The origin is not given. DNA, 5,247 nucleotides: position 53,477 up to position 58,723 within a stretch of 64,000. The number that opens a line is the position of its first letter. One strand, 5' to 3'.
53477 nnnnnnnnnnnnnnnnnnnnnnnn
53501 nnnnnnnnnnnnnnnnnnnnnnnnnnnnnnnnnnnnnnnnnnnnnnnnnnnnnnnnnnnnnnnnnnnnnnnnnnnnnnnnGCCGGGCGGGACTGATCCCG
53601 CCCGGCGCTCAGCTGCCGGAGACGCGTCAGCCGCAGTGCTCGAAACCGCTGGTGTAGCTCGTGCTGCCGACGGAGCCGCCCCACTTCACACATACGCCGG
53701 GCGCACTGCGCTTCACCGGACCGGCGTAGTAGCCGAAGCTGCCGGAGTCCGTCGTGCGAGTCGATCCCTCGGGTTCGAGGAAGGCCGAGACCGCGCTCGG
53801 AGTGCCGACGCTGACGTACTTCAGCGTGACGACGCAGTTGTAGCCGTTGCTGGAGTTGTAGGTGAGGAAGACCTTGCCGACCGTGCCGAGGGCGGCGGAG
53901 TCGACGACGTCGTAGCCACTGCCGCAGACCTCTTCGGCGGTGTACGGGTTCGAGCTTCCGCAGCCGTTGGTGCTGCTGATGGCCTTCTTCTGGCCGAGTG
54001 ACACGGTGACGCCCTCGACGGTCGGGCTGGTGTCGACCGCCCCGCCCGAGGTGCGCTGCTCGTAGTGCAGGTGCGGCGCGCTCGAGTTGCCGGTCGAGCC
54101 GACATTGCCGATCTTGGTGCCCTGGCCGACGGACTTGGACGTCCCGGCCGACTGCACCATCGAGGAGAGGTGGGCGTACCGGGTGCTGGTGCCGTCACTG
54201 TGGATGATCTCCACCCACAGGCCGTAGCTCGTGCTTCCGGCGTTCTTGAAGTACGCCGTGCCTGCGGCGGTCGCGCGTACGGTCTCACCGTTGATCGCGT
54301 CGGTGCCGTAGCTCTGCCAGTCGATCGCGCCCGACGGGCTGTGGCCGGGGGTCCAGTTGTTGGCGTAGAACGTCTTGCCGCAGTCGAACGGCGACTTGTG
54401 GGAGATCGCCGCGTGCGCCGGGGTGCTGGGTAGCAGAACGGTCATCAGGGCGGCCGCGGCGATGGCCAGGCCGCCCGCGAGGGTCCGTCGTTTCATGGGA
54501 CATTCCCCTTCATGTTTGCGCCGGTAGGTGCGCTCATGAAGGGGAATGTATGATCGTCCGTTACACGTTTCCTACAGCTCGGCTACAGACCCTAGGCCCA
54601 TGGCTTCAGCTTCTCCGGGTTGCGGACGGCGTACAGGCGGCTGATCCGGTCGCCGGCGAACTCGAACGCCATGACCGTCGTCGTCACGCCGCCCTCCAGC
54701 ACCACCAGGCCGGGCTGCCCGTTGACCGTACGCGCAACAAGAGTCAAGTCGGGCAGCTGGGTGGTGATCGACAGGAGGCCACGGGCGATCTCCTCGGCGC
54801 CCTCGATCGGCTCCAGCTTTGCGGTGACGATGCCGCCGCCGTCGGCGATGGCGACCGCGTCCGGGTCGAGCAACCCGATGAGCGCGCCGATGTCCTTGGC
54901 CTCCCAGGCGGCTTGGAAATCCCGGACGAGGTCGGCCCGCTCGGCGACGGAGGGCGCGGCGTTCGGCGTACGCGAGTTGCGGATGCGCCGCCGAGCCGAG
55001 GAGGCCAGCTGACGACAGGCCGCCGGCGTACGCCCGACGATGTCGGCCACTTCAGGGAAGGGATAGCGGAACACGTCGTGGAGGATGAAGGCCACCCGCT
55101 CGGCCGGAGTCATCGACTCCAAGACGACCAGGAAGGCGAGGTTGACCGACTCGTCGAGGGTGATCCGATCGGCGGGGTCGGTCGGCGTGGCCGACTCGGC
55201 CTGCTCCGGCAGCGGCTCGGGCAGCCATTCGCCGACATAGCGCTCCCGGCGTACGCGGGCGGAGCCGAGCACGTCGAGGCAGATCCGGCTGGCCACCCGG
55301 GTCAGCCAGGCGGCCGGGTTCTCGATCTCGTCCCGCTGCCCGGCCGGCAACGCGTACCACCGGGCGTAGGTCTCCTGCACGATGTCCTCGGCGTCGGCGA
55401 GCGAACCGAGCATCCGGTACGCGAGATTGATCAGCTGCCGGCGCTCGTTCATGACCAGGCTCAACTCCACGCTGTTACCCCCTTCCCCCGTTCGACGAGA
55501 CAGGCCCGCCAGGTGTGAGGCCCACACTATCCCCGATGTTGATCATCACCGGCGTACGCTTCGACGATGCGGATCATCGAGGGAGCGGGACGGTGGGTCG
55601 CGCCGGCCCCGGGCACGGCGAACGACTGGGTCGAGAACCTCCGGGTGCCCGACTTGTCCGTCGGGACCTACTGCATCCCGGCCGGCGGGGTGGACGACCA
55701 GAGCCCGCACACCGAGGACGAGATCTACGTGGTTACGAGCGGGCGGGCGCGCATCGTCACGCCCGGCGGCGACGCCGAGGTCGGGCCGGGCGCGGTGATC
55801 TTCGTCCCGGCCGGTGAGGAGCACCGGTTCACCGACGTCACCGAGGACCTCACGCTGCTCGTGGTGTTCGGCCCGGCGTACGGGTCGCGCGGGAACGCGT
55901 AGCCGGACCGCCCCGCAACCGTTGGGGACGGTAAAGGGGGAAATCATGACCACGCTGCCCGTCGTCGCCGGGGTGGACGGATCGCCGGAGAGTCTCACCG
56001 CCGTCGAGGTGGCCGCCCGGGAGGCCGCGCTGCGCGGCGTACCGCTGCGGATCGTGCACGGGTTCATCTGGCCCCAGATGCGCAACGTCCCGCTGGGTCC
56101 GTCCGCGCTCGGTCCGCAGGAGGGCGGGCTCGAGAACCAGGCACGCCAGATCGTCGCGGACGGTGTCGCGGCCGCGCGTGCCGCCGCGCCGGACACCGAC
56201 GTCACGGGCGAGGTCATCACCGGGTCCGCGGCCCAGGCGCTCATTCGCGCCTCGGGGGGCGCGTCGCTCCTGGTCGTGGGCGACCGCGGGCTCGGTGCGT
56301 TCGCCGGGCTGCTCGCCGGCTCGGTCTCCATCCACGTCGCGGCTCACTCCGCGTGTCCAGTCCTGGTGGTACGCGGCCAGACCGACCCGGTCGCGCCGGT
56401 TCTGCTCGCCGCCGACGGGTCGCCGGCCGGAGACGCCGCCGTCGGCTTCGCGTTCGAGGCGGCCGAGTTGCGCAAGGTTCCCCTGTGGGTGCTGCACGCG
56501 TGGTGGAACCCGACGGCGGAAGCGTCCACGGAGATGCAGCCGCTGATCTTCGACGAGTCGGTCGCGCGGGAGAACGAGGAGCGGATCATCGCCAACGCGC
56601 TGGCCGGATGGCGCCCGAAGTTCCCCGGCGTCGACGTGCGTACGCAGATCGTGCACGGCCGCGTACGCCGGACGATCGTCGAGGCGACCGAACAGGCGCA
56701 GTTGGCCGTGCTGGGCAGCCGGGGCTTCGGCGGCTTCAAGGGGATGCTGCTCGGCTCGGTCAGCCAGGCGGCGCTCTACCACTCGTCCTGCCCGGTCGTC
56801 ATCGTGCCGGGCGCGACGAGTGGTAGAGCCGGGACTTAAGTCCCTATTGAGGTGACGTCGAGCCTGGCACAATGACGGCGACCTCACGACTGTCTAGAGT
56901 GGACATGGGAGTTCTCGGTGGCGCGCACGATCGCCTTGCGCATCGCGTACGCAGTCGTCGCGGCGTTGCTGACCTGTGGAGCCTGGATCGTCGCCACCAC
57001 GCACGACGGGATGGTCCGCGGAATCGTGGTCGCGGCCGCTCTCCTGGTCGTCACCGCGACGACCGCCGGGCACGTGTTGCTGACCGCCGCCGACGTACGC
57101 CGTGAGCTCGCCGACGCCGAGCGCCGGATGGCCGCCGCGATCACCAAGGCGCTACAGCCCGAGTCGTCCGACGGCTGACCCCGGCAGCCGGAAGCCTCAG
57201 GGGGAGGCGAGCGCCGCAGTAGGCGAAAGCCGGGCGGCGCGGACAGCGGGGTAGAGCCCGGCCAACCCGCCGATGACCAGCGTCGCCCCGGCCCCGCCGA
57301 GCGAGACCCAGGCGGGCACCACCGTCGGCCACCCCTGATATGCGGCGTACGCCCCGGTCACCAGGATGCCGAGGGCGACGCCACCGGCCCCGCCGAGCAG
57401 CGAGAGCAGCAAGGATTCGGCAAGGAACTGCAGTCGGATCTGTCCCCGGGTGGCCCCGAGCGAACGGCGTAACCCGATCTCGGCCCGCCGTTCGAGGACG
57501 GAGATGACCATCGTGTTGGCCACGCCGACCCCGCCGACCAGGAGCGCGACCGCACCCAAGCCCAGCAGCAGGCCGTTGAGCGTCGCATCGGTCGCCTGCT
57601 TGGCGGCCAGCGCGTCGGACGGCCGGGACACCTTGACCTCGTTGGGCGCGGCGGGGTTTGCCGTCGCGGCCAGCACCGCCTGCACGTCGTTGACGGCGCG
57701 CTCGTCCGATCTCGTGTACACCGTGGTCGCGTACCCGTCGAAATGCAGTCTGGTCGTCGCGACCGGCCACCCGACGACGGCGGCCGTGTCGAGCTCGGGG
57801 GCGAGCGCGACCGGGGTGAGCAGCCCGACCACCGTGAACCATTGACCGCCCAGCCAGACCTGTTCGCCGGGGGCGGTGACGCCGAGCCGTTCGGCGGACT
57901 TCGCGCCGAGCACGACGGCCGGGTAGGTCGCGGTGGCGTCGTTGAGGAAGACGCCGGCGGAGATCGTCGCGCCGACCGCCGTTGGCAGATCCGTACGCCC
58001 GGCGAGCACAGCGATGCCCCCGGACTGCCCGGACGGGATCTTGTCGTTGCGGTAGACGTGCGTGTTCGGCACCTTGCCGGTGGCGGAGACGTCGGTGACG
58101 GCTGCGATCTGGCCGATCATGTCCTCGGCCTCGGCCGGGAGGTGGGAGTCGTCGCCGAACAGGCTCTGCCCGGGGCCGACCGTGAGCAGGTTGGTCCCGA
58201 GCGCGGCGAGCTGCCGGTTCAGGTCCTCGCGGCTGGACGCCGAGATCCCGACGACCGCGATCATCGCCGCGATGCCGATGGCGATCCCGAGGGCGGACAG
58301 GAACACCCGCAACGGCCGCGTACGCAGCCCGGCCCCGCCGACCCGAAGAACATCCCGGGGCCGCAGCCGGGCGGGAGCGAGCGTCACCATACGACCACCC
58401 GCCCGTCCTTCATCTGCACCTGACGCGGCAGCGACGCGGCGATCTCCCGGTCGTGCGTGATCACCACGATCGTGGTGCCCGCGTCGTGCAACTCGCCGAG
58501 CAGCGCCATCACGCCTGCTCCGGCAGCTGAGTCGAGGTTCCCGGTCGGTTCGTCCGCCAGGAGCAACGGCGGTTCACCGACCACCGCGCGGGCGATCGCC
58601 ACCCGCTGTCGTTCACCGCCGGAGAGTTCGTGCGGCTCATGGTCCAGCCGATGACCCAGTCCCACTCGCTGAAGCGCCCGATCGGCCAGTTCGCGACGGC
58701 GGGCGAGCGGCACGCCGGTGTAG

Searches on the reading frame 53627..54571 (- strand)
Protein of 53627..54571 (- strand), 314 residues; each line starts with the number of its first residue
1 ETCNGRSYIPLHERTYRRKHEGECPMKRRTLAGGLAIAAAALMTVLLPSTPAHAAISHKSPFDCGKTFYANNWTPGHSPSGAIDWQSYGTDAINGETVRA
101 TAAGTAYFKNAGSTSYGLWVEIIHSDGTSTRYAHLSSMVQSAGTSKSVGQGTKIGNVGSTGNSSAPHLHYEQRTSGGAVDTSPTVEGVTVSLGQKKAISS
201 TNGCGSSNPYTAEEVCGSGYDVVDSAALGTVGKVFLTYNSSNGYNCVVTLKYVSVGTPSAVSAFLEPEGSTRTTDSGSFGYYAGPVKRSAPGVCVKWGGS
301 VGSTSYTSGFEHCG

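Call 11: search_protein_families(library=pfam, proteins=[window:53627-54571:-], max_evalue=0.001)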
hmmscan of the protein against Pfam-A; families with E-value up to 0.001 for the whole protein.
window:53627-54571:- (314 aa): 1 family
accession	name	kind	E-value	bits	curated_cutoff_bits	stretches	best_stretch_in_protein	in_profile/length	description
PF01551.29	Peptidase_M23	-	1.9e-19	70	28.7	1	92-180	10-95/96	Peptidase family M23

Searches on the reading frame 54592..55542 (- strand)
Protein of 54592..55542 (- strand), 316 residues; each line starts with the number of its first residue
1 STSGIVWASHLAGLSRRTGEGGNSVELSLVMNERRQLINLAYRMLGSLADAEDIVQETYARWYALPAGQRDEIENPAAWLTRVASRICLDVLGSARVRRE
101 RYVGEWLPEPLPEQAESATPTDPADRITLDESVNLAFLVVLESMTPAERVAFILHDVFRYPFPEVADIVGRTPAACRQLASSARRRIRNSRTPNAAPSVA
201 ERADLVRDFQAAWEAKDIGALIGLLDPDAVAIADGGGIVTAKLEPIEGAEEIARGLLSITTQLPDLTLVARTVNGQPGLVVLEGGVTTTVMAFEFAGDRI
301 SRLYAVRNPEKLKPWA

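Call 11: search_protein_families(library=pfam, proteins=[window:54592-55542:-], max_evalue=0.001)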
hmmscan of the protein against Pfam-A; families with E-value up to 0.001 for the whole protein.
window:54592-55542:- (316 aa): 4 families
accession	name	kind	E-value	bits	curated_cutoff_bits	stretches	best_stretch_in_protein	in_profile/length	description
PF04542.20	Sigma70_r2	-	6.1e-14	52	24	1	29-94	1-67/71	Sigma-70 region 2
PF08281.18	Sigma70_r4_2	-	1.8e-08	34.3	25.7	1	136-187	3-54/54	Sigma-70, region 4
PF12680.13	SnoaL_2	-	2.2e-06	28.7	27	1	206-296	1-80/102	SnoaL-like domain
PF14534.12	DUF4440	-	0.00015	22.6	25.2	1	204-290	3-81/107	Domain of unknown function (DUF4440)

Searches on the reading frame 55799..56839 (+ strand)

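Call 75: search_protein_families(library=pfam, proteins=[window:55799-56839:+], max_evalue=0.00001)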
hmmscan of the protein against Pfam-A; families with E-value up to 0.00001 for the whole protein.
window:55799-56839:+ (346 aa): 1 family
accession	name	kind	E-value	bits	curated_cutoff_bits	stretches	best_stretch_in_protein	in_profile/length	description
PF00582.32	Usp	-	7.4e-51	172.8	24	2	55-192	5-141/141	Universal stress protein family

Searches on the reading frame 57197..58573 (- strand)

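Call 75: search_protein_families(library=pfam, proteins=[window:57197-58573:-], max_evalue=0.00001)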
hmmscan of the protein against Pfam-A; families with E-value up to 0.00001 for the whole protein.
window:57197-58573:- (458 aa): 2 families
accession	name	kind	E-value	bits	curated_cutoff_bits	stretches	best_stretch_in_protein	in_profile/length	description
PF02687.27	FtsX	-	2.6e-20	73.1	25.5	1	339-451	3-120/120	FtsX-like permease C-terminal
PF12704.14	MacB_PCD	-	6e-19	69.6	27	1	91-298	2-201/207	MacB-like periplasmic core domain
